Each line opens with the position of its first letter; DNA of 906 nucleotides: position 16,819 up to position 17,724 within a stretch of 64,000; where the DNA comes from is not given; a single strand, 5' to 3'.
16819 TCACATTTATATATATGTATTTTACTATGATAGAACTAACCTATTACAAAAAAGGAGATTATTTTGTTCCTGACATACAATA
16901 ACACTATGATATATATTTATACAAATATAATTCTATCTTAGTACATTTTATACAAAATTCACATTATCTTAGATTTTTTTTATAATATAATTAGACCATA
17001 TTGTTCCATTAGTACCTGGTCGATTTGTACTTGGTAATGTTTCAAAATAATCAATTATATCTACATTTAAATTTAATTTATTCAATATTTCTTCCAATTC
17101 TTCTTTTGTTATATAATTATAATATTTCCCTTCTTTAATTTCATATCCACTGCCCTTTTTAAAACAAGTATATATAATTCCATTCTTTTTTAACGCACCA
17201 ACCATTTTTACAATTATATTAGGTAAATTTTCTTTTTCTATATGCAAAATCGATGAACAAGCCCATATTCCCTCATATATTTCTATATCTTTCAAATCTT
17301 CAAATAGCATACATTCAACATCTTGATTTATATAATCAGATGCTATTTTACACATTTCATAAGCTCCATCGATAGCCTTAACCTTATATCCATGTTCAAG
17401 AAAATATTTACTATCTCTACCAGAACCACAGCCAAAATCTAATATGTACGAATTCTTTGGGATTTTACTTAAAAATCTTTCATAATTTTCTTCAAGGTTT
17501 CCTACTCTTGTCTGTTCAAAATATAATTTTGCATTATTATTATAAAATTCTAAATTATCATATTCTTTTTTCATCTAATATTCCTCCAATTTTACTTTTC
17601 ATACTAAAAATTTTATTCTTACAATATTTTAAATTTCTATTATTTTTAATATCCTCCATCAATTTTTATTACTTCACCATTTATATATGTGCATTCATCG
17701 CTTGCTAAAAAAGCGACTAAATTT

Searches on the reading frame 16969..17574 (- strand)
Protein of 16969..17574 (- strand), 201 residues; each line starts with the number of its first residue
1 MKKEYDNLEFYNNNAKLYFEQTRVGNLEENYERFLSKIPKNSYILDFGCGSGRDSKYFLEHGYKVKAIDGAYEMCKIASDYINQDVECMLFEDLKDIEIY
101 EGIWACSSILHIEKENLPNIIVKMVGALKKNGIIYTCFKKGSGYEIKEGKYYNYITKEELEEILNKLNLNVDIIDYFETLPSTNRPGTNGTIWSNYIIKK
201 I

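Call 11: search_protein_families(library=pfam, proteins=[window:16969-17574:-])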
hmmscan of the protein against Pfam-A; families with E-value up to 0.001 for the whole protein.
window:16969-17574:- (201 aa): 5 families
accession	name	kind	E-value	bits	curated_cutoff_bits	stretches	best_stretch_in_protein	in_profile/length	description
PF13649.12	Methyltransf_25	-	7e-10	39.9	27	1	44-132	1-97/97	Methyltransferase domain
PF13489.12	Methyltransf_23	-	3.3e-09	37.1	27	1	25-170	7-160/164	Methyltransferase domain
PF08241.18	Methyltransf_11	-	1.6e-08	35.5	21.2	1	45-135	1-94/95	Methyltransferase domain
PF08242.18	Methyltransf_12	-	5.5e-07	30.7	30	1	45-134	1-98/98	Methyltransferase domain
PF03848.20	TehB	-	9.5e-07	28.9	20.4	1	37-129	27-125/193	Tellurite resistance protein TehB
